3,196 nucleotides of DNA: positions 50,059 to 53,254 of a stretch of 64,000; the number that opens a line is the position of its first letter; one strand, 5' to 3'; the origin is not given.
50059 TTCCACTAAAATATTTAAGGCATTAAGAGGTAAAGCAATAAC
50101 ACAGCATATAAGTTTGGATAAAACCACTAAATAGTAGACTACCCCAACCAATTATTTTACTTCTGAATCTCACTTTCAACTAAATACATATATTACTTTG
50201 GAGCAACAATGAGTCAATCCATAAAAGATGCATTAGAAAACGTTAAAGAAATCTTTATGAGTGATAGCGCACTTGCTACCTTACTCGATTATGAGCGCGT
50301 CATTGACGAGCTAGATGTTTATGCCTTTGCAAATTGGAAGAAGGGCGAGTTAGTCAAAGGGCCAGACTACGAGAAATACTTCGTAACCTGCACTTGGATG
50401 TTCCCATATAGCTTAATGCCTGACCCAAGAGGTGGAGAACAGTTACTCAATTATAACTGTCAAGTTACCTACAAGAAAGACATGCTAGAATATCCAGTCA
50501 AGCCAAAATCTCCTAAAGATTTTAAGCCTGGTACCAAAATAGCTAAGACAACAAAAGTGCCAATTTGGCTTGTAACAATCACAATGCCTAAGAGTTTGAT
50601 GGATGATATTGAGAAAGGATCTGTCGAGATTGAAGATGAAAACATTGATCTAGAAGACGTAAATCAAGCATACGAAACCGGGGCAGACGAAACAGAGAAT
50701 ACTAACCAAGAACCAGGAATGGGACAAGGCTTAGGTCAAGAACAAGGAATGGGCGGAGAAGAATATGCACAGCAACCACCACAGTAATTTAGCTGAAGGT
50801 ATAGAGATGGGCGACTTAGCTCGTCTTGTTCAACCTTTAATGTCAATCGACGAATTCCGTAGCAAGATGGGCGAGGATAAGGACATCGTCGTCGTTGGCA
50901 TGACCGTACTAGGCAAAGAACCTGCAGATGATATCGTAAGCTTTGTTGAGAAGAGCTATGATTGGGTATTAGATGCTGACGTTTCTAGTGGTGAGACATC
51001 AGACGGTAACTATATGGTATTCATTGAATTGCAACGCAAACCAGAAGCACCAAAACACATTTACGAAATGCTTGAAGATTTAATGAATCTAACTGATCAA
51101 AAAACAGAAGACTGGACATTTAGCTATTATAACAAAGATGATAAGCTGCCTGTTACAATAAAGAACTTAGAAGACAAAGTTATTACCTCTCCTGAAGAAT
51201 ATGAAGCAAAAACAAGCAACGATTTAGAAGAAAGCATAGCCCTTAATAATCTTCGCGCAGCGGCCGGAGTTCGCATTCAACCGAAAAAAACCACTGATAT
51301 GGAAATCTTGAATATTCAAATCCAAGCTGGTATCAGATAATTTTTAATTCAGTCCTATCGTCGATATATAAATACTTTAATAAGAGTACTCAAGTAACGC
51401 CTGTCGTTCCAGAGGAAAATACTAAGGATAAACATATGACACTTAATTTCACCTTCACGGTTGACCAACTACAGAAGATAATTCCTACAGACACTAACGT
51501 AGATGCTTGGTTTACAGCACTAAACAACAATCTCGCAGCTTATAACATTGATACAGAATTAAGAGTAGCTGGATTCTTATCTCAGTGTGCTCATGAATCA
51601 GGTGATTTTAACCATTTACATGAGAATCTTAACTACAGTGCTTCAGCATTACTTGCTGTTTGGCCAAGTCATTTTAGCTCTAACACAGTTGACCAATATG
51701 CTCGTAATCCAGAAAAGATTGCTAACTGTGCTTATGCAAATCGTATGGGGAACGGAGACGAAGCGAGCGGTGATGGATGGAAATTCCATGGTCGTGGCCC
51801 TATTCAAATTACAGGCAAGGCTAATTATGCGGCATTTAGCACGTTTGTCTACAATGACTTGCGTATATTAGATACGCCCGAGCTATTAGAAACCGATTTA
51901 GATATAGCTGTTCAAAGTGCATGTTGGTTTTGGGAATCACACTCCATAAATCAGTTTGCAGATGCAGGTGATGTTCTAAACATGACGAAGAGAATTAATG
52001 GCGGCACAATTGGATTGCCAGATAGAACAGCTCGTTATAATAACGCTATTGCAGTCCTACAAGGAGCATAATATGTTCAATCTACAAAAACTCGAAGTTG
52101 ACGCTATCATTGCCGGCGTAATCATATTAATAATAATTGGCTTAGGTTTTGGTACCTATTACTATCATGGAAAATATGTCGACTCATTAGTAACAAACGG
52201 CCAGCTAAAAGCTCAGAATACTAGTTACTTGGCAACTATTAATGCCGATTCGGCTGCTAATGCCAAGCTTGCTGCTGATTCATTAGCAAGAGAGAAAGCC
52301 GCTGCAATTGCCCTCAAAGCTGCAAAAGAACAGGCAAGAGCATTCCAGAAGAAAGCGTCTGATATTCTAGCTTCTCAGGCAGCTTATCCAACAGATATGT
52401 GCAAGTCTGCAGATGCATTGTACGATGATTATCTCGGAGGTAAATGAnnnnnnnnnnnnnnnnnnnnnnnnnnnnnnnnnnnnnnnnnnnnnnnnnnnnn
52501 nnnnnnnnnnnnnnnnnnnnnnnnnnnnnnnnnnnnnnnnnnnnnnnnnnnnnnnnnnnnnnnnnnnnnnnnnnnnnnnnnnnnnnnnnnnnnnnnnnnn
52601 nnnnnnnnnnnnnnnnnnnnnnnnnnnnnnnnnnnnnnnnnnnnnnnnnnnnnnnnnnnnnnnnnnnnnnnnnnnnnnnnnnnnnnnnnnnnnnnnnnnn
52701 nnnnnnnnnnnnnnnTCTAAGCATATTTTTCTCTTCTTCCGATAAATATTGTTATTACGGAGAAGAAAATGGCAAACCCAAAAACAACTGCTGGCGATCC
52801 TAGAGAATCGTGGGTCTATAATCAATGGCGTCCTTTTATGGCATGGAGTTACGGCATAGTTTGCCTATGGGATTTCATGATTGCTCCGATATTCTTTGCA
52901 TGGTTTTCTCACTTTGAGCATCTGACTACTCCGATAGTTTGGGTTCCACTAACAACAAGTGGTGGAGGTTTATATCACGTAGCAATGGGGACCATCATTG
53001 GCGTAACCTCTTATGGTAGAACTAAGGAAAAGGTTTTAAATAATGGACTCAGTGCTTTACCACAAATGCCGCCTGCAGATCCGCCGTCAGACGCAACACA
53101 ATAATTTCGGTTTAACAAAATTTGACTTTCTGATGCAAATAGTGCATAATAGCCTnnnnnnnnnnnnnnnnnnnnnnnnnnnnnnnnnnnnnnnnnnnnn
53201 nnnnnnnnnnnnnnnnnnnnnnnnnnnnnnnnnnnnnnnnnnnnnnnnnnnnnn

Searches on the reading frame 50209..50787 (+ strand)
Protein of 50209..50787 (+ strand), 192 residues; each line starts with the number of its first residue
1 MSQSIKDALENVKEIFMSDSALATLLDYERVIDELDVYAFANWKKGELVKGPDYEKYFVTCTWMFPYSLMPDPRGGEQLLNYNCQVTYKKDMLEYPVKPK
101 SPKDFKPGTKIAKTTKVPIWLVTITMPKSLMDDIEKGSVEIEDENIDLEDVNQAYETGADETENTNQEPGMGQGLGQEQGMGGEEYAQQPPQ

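Call 13: search_protein_families(library=pfam, proteins=[window:50209-50787:+], max_evalue=0.01)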
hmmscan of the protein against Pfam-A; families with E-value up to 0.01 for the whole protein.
window:50209-50787:+ (192 aa): 0 families

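Call 14: search_protein_families(library=phrogs, proteins=[window:50209-50787:+], max_evalue=0.001)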
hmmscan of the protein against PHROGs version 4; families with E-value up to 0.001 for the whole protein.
window:50209-50787:+ (192 aa): 1 family
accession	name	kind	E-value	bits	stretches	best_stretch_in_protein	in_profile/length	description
phrog_12928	-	head and packaging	1.5e-30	107.3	1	7-169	5-174/186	virion structural protein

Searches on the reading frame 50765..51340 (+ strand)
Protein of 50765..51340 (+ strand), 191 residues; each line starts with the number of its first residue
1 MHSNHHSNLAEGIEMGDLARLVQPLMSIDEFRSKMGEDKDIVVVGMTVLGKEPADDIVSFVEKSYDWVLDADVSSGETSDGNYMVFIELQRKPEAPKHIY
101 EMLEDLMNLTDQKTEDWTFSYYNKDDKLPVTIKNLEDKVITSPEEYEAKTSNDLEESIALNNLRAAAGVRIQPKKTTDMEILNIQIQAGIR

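Call 13: search_protein_families(library=pfam, proteins=[window:50765-51340:+], max_evalue=0.01)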
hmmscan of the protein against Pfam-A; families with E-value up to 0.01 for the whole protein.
window:50765-51340:+ (191 aa): 0 families

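Call 14: search_protein_families(library=phrogs, proteins=[window:50765-51340:+], max_evalue=0.001)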
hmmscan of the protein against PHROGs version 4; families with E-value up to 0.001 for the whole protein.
window:50765-51340:+ (191 aa): 1 family
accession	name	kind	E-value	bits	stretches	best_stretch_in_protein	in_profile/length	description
phrog_13138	-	head and packaging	2.5e-27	97.2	1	10-163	7-150/227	virion structural protein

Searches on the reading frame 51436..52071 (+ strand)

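Call 13: search_protein_families(library=pfam, proteins=[window:51436-52071:+], max_evalue=0.01)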
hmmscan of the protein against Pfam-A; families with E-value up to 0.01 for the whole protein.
window:51436-52071:+ (211 aa): 1 family
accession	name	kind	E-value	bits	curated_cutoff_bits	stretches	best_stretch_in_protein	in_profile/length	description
PF00182.24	Glyco_hydro_19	-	1.8e-09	38.2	25.5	1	93-170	85-158/232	Chitinase class I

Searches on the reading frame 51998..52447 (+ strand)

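Call 13: search_protein_families(library=pfam, proteins=[window:51998-52447:+], max_evalue=0.01)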
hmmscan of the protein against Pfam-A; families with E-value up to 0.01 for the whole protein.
window:51998-52447:+ (149 aa): 1 family
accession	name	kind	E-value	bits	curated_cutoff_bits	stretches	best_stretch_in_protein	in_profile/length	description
PF10828.13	DUF2570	-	5.7e-05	23.5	26.6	1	38-138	3-99/108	Protein of unknown function (DUF2570)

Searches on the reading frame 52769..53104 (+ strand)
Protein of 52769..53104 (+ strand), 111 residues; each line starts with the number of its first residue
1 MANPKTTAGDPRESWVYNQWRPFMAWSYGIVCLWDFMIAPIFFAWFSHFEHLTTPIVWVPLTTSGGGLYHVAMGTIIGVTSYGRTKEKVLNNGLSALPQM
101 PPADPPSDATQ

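Call 13: search_protein_families(library=pfam, proteins=[window:52769-53104:+], max_evalue=0.01)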
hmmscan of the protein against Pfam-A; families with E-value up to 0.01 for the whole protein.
window:52769-53104:+ (111 aa): 1 family
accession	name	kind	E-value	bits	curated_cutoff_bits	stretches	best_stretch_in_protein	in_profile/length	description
PF11351.13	GTA_holin_3TM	-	1.3e-05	26.1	24.8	1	13-59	63-110/123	Holin of 3TMs, for gene-transfer release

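Call 14: search_protein_families(library=phrogs, proteins=[window:52769-53104:+], max_evalue=0.001)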
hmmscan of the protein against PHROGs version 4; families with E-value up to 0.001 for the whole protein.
window:52769-53104:+ (111 aa): 1 family
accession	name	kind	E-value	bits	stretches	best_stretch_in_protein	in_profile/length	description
phrog_3427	-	lysis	5.8e-05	24.1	1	13-70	69-128/141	holin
